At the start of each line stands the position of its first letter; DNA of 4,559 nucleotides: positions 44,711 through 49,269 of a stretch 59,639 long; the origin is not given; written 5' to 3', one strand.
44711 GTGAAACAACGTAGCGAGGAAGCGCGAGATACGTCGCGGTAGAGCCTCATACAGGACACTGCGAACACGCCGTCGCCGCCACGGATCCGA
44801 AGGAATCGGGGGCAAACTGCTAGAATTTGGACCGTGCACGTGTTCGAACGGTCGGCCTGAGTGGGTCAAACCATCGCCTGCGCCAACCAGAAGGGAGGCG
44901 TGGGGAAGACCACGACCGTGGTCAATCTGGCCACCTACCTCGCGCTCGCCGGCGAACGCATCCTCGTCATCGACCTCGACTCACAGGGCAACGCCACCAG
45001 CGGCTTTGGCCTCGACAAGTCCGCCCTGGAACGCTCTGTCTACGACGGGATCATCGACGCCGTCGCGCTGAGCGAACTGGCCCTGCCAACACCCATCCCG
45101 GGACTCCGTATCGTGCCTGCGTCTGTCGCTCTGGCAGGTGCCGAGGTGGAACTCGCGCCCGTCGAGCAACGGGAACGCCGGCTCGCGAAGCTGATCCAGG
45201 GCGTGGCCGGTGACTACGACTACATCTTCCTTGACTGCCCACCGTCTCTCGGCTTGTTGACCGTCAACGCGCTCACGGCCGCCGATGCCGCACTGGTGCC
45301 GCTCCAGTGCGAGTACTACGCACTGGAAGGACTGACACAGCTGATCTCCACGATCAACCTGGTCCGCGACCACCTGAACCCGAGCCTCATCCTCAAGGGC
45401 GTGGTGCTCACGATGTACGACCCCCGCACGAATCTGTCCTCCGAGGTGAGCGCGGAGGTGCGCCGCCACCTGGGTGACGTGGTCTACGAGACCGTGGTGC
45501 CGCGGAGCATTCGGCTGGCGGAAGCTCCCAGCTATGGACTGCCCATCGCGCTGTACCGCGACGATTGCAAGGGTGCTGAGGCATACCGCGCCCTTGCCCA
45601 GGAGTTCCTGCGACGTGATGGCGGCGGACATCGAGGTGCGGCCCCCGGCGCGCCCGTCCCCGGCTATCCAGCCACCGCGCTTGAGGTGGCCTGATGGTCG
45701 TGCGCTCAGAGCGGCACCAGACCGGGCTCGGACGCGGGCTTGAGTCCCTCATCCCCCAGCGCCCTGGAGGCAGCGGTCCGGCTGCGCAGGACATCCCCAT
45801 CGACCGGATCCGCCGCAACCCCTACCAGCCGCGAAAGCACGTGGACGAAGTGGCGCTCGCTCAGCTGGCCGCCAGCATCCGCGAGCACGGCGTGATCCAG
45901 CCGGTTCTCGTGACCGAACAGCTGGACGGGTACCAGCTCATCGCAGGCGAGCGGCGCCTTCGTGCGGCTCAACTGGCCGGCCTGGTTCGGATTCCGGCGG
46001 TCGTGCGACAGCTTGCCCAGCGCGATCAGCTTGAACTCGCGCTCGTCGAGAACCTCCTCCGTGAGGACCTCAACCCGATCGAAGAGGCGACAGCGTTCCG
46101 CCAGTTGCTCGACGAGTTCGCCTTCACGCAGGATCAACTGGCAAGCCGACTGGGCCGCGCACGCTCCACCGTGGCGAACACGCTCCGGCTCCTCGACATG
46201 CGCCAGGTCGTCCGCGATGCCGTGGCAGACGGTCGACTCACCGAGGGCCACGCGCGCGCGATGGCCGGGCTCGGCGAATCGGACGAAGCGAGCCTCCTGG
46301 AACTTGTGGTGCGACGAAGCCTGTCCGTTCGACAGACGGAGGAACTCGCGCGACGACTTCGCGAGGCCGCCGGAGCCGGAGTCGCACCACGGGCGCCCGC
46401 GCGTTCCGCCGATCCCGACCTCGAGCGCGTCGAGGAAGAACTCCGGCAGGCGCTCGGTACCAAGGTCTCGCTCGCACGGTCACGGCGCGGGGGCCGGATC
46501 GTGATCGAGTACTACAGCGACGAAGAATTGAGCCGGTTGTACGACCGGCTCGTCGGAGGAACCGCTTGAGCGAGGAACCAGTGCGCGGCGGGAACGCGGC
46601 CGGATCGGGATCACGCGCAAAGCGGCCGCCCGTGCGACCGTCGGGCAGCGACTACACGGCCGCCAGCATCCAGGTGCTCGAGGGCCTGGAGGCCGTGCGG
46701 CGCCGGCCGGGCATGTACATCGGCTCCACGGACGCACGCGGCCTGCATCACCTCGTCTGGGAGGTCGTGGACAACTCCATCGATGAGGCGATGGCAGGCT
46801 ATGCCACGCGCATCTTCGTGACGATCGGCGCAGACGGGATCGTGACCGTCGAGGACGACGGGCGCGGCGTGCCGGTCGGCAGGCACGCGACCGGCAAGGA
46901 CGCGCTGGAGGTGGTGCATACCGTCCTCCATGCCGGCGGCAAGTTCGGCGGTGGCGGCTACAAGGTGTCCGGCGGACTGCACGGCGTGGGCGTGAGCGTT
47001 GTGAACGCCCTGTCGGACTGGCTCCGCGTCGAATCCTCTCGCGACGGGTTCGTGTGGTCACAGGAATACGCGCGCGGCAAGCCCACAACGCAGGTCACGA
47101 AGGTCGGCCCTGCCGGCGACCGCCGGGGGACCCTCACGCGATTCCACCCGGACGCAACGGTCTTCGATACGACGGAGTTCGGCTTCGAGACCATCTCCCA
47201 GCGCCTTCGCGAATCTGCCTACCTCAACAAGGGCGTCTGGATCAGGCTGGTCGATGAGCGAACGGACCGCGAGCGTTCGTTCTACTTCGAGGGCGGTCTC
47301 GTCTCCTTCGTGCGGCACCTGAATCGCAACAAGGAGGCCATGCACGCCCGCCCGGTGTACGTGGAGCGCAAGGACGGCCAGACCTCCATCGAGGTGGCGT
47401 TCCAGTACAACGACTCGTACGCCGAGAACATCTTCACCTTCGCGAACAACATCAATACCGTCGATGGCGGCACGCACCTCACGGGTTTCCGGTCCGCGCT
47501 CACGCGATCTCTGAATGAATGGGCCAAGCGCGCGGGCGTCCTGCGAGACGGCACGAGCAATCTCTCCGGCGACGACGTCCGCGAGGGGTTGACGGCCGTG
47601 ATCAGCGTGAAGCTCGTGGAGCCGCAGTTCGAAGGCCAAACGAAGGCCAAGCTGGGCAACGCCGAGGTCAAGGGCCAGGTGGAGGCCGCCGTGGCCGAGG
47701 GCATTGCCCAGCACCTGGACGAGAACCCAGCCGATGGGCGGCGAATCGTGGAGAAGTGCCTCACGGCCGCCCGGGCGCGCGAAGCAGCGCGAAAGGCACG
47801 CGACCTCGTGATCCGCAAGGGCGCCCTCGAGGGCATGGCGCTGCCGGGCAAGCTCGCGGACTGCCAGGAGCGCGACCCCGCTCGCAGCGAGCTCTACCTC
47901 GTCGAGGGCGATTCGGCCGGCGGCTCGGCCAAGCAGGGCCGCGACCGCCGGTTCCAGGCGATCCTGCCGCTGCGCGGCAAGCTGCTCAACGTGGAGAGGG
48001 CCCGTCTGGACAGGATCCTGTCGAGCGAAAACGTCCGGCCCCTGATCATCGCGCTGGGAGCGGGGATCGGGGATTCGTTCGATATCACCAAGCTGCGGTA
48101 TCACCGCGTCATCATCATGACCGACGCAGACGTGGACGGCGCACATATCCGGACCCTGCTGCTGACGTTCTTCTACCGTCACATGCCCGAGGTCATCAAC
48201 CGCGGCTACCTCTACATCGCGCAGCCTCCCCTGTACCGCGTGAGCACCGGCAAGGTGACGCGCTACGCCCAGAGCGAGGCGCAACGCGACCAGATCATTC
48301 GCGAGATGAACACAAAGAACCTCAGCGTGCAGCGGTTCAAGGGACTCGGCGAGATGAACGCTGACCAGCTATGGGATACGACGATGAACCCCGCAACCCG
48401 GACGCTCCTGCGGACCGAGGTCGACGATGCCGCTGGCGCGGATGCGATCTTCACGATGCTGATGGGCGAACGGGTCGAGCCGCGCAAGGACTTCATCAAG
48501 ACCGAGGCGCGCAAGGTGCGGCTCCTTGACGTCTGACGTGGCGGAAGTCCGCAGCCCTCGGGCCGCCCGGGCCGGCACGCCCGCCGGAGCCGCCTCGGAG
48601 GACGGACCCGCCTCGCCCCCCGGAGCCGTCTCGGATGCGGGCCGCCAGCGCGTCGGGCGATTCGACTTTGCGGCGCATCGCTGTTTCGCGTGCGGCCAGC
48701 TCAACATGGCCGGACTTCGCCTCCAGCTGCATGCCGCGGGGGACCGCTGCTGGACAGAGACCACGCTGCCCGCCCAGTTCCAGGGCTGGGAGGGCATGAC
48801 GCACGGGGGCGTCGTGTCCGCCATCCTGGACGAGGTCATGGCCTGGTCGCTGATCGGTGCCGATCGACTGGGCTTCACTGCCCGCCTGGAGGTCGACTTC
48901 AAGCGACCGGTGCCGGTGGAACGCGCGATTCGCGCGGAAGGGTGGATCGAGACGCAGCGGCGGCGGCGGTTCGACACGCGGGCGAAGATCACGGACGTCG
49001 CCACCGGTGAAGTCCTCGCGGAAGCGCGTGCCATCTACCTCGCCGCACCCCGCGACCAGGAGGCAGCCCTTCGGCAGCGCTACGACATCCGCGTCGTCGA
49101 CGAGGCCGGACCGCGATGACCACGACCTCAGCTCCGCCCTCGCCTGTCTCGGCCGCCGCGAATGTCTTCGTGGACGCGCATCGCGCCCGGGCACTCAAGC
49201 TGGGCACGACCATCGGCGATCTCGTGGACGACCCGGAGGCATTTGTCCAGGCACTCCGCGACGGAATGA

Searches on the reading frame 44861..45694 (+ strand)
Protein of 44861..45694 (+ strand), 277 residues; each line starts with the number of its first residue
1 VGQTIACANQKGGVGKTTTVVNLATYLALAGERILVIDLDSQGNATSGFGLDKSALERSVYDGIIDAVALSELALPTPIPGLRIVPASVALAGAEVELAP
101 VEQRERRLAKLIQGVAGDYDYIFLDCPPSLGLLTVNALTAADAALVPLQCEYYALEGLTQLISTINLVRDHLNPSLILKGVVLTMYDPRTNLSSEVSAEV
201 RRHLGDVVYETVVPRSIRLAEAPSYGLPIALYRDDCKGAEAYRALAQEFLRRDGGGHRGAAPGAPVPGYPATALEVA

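Call 40: search_protein_families(library=pfam, proteins=[window:44861-45694:+], max_evalue=0.001)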
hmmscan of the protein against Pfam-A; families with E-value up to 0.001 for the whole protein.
window:44861-45694:+ (277 aa): 7 families
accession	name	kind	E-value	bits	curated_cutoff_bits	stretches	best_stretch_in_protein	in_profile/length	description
PF13614.12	AAA_31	-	1.1e-62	211.6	27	1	3-176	2-175/177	AAA domain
PF01656.29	CbiA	-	6.9e-27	94.3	25.4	1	5-229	1-125/125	CobQ/CobB/MinD/ParA nucleotide binding domain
PF06564.18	CBP_BcsQ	-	1.1e-13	51.7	21.3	1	9-247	8-231/234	Cellulose biosynthesis protein BcsQ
PF09140.17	MipZ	-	8.4e-12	45.4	20.7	1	4-156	2-137/262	ATPase MipZ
PF10609.15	ParA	-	5e-09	36.4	27.1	1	3-131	4-124/246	NUBPL iron-transfer P-loop NTPase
PF00142.24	Fer4_NifH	-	3.4e-06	27.2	25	1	9-47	6-44/271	4Fe-4S iron sulfur cluster binding proteins, NifH/frxC family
PF02374.21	ArsA_ATPase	-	4.1e-05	23.4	24.3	1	11-53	9-51/305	Anion-transporting ATPase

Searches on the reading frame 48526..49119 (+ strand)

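Call 40: search_protein_families(library=pfam, proteins=[window:48526-49119:+], max_evalue=0.001)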
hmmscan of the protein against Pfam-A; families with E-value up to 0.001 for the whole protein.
window:48526-49119:+ (197 aa): 1 family
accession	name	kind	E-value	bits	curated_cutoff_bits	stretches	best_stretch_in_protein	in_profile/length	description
PF03061.28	4HBT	-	1.9e-09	38.1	20.6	1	90-158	2-73/79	Thioesterase superfamily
